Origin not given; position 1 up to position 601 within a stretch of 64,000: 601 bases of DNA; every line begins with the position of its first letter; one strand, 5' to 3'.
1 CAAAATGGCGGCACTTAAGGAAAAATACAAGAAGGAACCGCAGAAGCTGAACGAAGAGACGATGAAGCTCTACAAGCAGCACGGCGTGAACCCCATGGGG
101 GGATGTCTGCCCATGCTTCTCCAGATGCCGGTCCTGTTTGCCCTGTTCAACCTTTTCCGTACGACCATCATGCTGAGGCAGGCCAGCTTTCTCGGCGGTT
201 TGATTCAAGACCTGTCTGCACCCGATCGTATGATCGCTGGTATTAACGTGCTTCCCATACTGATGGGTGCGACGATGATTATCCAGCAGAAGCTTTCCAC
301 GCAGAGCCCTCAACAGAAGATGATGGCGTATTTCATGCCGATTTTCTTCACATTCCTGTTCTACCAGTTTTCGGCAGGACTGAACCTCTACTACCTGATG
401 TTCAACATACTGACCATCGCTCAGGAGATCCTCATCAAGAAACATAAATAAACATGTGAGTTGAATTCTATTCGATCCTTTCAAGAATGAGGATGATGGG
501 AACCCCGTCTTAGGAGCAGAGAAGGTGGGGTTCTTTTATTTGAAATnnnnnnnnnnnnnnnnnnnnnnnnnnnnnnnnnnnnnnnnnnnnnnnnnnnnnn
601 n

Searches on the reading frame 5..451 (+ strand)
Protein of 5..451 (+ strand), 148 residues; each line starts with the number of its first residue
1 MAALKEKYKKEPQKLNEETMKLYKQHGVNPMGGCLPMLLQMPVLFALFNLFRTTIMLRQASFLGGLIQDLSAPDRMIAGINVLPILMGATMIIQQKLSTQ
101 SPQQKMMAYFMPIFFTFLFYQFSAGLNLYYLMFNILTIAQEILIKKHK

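Call 55: search_protein_families(library=padloc, alignment_id=A3, max_evalue=1e-8)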
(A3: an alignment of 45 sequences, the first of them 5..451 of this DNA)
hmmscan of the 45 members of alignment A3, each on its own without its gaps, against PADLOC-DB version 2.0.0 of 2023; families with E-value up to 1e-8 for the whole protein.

A. member 1, window:5-451:+ (148 aa): 0 families

B. families by the number of members that match (of 45 scanned): 8 families
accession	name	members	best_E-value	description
PDLC04030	PD-T4-2_B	1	1.2e-26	-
PDLC02759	SspA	1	1.9e-25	SspA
PDLC02657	DndA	1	5.9e-24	DndA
PDLC02707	PbeA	1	2.8e-13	PbeA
PDLC00938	Cas3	1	3.7e-10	CRISPR-associated helicase Cas3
PDLC01252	Cas3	1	9.6e-10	CAS-I; effector_G3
PDLC04134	mad2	1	2.8e-09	mads_2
PDLC02870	DpdF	1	9.9e-09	DpdF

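Call 56: search_protein_families(library=pfam, alignment_id=A3, max_evalue=1e-10)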
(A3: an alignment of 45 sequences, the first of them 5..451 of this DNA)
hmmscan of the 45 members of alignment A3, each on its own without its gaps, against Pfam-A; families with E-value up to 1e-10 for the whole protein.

A. member 1, window:5-451:+ (148 aa): 1 family
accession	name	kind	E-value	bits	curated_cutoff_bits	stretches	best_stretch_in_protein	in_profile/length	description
PF02096.25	60KD_IMP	-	4.5e-48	163.7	35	1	1-146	37-163/163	60Kd inner membrane protein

B. families by the number of members that match (of 45 scanned): 53 families (the first 25 are shown)
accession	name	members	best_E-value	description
PF01979.26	Amidohydro_1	5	2.4e-19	Amidohydrolase family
PF07969.17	Amidohydro_3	4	4.9e-107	Amidohydrolase family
PF00639.27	Rotamase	3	3.3e-53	PPIC-type PPIASE domain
PF13616.12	Rotamase_3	3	1.7e-52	PPIC-type PPIASE domain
PF13145.12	Rotamase_2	3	7.3e-28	PPIC-type PPIASE domain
PF00326.27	Peptidase_S9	2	5.5e-47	Prolyl oligopeptidase family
PF00155.27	Aminotran_1_2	2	4e-46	Aminotransferase class I and II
PF07676.18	PD40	2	1.5e-32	WD40-like Beta Propeller Repeat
PF00930.27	DPPIV_N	2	3.9e-29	Dipeptidyl peptidase IV (DPP IV) N-terminal region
PF00753.33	Lactamase_B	2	9.5e-29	Metallo-beta-lactamase superfamily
PF01019.26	G_glu_transpept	1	1.4e-189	Gamma-glutamyltranspeptidase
PF01134.28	GIDA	1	6.6e-171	Glucose inhibited division protein A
PF00291.31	PALP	1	3.4e-80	Pyridoxal-phosphate dependent enzyme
PF02645.21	DegV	1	2.4e-77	Uncharacterised protein, DegV family COG1307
PF01244.27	Peptidase_M19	1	3.8e-77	Membrane dipeptidase (Peptidase family M19)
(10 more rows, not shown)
